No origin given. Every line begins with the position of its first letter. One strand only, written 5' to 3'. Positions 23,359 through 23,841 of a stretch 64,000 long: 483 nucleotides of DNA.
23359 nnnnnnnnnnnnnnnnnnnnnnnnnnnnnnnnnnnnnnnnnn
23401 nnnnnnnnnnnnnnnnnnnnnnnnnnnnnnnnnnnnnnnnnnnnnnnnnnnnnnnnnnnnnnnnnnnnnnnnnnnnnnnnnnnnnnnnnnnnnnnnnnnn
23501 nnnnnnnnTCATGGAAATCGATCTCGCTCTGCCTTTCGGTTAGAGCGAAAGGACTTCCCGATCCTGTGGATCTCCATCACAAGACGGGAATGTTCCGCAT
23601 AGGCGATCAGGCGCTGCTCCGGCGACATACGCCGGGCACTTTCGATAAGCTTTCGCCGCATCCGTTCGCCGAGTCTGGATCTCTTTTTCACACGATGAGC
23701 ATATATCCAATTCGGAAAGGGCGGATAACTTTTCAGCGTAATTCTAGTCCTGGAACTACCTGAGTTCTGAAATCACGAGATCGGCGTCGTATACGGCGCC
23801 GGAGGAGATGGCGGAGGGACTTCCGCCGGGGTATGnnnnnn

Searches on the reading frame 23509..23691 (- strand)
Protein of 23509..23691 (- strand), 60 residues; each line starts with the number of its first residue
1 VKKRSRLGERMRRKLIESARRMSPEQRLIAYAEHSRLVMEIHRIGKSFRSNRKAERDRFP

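Call 6: search_protein_families(library=pfam, proteins=[window:23509-23691:-], max_evalue=10)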
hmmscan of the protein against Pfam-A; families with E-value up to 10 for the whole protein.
window:23509-23691:- (60 aa): 1 family
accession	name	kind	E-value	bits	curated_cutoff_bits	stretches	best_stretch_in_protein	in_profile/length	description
PF03763.18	Remorin_C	-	0.38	11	29.7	1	2-54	53-104/107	Remorin, C-terminal region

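Call 7: search_protein_families(library=ncbifam, proteins=[window:23509-23691:-], max_evalue=1)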
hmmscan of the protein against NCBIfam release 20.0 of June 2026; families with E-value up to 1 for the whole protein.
window:23509-23691:- (60 aa): 0 families

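Call 22: search_protein_families(library=pfam, proteins=[window:23509-23691:-], max_evalue=10)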
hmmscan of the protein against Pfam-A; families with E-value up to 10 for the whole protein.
window:23509-23691:- (60 aa): 1 family
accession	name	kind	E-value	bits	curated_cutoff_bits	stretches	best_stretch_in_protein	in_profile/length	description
PF03763.18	Remorin_C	-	0.38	11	29.7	1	2-54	53-104/107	Remorin, C-terminal region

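Call 23: search_protein_families(library=padloc, proteins=[window:23509-23691:-], max_evalue=1)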
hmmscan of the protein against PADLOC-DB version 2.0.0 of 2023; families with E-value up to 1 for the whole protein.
window:23509-23691:- (60 aa): 0 families
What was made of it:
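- Tried and rejected: Pfam, NCBIfam and PADLOC scans of both small partners found nothing significant (calls 6, 7, 22, 23).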
